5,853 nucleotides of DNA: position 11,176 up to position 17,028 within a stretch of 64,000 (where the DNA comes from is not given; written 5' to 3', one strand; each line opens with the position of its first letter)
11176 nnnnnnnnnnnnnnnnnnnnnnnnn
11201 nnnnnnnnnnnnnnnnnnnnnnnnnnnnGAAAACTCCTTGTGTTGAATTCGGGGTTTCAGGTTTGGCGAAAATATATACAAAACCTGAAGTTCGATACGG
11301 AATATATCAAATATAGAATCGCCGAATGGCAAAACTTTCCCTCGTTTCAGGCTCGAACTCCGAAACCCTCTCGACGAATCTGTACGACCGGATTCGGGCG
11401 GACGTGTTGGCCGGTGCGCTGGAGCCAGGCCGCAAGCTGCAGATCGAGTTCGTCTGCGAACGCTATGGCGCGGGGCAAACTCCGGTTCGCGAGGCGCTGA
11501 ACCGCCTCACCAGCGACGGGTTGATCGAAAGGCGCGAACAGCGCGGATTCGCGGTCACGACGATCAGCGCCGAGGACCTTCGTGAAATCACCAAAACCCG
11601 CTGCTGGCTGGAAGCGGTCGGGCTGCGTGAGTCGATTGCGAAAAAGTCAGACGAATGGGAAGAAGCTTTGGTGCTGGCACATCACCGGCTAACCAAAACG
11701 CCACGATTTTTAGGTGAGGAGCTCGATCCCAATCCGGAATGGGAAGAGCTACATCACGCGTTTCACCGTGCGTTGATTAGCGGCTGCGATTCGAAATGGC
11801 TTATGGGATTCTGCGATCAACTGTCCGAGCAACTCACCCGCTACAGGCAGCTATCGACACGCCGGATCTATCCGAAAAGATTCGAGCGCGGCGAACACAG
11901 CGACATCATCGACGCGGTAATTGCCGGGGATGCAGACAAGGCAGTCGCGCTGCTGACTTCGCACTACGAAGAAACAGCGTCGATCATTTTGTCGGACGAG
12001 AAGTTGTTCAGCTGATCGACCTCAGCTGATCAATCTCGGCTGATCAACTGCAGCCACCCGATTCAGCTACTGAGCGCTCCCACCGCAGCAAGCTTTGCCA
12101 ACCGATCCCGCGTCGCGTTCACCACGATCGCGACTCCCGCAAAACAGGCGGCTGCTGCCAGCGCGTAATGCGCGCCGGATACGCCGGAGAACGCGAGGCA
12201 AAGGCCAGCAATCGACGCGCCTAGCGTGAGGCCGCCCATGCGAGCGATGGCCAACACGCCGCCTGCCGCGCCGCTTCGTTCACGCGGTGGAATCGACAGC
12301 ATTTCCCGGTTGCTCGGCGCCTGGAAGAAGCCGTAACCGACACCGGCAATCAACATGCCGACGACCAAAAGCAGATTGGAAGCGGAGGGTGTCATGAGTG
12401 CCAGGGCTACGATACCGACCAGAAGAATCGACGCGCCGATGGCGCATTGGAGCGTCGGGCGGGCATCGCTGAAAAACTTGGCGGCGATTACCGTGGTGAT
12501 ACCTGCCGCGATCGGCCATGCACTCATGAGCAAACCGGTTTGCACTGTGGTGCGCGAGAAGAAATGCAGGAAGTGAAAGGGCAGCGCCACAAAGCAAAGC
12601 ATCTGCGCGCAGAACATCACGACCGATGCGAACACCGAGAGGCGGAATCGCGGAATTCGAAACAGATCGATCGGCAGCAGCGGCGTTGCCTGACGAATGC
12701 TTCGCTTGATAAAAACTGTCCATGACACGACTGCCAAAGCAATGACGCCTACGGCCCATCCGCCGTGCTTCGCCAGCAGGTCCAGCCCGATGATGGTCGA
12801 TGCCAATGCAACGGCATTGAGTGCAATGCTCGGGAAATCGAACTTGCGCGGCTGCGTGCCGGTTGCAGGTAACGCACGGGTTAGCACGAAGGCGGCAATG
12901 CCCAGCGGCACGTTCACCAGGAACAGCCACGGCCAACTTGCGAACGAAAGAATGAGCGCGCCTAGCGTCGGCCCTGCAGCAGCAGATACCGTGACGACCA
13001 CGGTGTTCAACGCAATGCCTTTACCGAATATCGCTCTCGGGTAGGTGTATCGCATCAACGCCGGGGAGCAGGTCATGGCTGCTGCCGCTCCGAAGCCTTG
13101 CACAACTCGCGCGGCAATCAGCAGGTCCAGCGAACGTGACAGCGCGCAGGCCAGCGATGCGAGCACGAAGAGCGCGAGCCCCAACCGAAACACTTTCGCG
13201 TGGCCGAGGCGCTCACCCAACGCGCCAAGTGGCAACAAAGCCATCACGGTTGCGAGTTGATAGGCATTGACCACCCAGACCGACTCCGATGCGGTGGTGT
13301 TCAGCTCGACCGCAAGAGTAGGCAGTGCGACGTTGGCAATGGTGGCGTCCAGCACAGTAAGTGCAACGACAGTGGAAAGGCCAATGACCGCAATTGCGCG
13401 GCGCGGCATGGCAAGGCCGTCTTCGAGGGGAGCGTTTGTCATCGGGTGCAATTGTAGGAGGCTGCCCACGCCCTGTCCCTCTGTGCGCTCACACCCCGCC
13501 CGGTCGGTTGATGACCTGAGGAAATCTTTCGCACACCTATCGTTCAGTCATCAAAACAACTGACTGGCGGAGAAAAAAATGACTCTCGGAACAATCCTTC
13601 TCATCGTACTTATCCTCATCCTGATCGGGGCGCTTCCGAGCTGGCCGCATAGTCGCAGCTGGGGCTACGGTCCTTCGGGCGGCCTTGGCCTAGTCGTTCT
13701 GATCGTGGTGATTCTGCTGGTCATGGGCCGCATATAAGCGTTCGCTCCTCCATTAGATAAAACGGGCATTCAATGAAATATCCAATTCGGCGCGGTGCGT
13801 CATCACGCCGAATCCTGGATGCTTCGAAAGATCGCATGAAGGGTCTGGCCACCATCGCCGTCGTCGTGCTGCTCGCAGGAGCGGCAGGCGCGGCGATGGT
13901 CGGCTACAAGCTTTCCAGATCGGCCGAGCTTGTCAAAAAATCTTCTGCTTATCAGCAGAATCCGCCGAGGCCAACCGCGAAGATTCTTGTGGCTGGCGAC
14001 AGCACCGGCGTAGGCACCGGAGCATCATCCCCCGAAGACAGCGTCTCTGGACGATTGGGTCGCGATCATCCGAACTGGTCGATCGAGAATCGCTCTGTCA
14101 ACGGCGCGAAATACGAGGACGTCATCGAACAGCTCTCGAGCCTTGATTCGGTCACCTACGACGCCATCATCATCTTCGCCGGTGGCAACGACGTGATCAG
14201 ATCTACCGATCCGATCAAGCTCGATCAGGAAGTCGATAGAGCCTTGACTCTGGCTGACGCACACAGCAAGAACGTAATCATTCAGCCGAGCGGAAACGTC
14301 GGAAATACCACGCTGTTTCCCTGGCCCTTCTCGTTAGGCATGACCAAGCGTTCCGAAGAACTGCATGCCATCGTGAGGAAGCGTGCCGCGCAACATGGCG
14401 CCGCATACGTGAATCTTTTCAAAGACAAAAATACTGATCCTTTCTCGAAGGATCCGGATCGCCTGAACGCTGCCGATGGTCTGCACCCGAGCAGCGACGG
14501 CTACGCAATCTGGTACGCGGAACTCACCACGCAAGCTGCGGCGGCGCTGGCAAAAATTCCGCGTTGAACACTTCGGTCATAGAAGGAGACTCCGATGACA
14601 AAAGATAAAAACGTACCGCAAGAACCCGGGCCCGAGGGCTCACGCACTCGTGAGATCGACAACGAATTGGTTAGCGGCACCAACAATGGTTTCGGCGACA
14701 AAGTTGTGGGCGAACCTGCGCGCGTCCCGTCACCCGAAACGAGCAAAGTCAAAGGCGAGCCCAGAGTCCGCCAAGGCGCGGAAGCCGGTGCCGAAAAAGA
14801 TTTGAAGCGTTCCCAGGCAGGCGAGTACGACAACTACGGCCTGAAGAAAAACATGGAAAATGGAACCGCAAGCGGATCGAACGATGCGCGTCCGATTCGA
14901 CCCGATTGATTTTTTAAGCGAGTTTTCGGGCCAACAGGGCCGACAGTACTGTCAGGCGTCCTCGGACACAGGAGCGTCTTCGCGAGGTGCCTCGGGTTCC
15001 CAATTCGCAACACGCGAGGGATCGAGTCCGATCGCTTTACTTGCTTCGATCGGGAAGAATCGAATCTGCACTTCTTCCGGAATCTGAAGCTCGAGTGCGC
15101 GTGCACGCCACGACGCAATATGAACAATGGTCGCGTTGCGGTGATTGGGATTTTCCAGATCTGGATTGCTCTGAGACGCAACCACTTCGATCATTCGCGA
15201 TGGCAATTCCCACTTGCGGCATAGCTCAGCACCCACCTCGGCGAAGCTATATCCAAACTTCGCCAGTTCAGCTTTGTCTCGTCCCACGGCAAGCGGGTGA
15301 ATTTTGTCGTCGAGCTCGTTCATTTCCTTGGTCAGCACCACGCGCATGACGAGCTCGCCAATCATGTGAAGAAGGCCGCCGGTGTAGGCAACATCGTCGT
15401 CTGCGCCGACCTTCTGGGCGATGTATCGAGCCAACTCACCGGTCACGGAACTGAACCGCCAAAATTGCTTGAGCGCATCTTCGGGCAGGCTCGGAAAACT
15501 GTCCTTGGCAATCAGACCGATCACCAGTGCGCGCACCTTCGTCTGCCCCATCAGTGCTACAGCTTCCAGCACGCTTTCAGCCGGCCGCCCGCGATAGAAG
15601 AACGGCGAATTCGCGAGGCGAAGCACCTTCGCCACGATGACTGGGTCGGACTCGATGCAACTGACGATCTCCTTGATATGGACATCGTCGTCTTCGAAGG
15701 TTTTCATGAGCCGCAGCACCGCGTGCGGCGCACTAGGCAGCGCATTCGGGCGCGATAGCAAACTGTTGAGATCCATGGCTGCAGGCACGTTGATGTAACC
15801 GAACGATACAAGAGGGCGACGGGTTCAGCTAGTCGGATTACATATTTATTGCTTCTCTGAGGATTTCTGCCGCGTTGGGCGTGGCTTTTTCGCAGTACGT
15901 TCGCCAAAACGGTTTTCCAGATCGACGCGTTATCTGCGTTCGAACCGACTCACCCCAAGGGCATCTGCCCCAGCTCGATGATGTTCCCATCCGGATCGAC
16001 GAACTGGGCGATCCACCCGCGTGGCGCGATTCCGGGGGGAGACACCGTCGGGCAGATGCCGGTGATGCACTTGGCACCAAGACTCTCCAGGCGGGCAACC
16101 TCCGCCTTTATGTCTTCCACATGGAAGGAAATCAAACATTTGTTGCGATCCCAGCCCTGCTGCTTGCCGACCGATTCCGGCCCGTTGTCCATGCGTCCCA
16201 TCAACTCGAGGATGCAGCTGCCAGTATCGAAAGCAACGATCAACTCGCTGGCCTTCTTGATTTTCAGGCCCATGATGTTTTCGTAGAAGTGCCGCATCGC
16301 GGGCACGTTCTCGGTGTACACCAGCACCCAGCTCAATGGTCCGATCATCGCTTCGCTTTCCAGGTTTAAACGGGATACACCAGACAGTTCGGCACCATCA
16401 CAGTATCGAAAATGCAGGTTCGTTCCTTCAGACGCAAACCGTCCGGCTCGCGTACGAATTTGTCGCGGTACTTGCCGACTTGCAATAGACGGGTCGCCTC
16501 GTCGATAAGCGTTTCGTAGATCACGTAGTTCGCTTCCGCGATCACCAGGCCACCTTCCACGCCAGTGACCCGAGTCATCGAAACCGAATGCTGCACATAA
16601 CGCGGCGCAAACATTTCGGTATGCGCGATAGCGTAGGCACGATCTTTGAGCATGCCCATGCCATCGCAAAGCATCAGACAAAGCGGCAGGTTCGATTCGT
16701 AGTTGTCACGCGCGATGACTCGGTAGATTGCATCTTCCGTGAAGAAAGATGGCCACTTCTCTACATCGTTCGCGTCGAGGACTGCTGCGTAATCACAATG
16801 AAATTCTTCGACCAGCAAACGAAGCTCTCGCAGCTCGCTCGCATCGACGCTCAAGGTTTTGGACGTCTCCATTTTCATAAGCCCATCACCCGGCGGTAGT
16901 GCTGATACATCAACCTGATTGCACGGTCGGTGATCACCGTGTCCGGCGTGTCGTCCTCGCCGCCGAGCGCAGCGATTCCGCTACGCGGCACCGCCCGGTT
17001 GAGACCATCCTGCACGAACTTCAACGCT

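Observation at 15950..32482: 17-gene LysR-controlled catabolic super-operon with an unusual enzyme mix (three Rieske oxygenases, two amide hydrolases, a NicX-like enzyme)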

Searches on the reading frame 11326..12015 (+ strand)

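Call 33: search_protein_families(library=pfam, proteins=[window:11326-12015:+])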
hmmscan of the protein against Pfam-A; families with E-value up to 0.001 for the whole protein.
window:11326-12015:+ (229 aa): 2 families
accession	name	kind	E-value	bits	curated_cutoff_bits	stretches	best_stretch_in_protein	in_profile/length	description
PF07729.17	FCD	-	4.5e-20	72.8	24.3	1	87-215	1-124/125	FCD domain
PF00392.27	GntR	-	3.3e-18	65.6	27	1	16-77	2-64/64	Bacterial regulatory proteins, gntR family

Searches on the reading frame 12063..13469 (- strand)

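Call 33: search_protein_families(library=pfam, proteins=[window:12063-13469:-])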
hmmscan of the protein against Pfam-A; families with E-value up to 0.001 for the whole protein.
window:12063-13469:- (468 aa): 2 families
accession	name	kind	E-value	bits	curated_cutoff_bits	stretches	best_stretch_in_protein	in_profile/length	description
PF07690.21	MFS_1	-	9.9e-44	150.1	33.4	1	32-417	2-346/347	Major Facilitator Superfamily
PF00083.30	Sugar_tr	-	4.4e-10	39.5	22.3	1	56-201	41-192/452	Sugar (and other) transporter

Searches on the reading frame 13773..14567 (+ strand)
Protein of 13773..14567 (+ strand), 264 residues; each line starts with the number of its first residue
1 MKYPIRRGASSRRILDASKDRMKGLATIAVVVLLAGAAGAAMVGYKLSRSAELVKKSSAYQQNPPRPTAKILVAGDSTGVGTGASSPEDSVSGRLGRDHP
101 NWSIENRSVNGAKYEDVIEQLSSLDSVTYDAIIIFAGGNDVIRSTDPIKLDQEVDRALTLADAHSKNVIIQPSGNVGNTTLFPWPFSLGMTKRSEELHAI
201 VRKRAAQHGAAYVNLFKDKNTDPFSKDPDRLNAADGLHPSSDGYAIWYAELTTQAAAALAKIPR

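Call 33: search_protein_families(library=pfam, proteins=[window:13773-14567:+])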
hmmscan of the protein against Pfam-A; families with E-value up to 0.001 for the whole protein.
window:13773-14567:+ (264 aa): 2 families
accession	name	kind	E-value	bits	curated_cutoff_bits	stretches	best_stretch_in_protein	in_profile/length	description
PF13472.12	Lipase_GDSL_2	-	5.4e-21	76.3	32.9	1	74-246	2-178/178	GDSL-like Lipase/Acylhydrolase family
PF00657.28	Lipase_GDSL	-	9.2e-13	49.3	23.6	1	71-250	1-207/208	GDSL-like Lipase/Acylhydrolase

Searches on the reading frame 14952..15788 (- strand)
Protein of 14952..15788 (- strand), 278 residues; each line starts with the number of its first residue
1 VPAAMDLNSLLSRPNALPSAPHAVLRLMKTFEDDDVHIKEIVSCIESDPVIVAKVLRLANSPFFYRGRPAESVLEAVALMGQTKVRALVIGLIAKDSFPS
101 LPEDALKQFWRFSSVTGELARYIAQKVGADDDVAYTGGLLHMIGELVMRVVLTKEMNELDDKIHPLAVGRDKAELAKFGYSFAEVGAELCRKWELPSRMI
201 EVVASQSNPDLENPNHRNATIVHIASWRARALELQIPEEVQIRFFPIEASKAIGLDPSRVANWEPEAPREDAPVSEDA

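Call 6: search_protein_families(library=pfam, proteins=[window:14952-15788:-])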
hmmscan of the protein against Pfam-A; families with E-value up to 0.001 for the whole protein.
window:14952-15788:- (278 aa): 2 families
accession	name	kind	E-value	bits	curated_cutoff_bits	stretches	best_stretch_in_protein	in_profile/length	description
PF08668.18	HDOD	-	7.5e-46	156.5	22.9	1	17-209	1-196/196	HDOD domain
PF01966.28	HD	-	2.2e-06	28.4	22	1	116-225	8-110/116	HD domain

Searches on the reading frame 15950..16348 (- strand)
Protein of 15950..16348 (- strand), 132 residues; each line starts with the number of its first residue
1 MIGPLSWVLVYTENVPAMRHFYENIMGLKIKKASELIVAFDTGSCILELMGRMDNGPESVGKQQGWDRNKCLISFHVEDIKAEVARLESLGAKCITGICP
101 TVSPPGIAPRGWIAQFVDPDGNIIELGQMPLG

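Call 6: search_protein_families(library=pfam, proteins=[window:15950-16348:-])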
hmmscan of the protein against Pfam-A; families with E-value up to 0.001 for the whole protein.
window:15950-16348:- (132 aa): 3 families
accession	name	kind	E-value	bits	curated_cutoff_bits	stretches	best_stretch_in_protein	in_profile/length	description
PF12681.13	Glyoxalase_2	-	6.9e-11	42.6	30.1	1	7-128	3-115/118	Glyoxalase-like domain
PF00903.31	Glyoxalase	-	8.9e-11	42.7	20.6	1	6-126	3-121/121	Glyoxalase/Bleomycin resistance protein/Dioxygenase superfamily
PF18029.7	Glyoxalase_6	-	0.00024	22.1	23.6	1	8-122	2-101/106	Glyoxalase-like domain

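Call 8: search_protein_families(library=ncbifam, max_evalue=0.01, proteins=[window:15950-16348:-])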
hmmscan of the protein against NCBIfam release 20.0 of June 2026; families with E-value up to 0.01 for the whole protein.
window:15950-16348:- (132 aa): 1 family
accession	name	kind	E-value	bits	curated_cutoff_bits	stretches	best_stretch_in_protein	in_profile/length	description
NF000125.1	498180014_fosA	hypoth_equivalog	0.0013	18.9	250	1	18-126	19-116/129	Fos family putative thiol transferase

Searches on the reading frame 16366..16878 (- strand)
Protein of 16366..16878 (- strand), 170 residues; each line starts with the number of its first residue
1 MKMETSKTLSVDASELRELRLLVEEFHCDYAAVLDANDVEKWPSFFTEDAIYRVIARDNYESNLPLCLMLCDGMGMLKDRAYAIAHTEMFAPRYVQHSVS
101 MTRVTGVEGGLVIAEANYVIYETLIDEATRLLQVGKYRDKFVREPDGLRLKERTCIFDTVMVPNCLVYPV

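Call 6: search_protein_families(library=pfam, proteins=[window:16366-16878:-])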
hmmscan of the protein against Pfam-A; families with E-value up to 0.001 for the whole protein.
window:16366-16878:- (170 aa): 2 families
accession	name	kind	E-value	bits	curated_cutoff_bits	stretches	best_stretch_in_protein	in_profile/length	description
PF00866.24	Ring_hydroxyl_B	-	1.7e-10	41.6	27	1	31-162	3-142/144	Ring hydroxylating beta subunit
PF13577.12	SnoaL_4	-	1.9e-10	41.2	24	1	20-154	6-126/126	SnoaL-like domain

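Call 8: search_protein_families(library=ncbifam, max_evalue=0.01, proteins=[window:16366-16878:-])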
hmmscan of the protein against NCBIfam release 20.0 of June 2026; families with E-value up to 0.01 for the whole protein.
window:16366-16878:- (170 aa): 2 families
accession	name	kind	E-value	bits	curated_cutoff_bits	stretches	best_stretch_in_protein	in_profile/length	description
NF041685.1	ant_diox_AndAd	equivalog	1.2e-36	125.7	230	1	19-170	4-155/155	anthranilate 1,2-dioxygenase small subunit AndAd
NF007479.0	PRK10069.1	subfamily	1.4e-07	31.7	145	1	11-160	12-174/185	3-phenylpropionate/cinnamic acid dioxygenase subunit beta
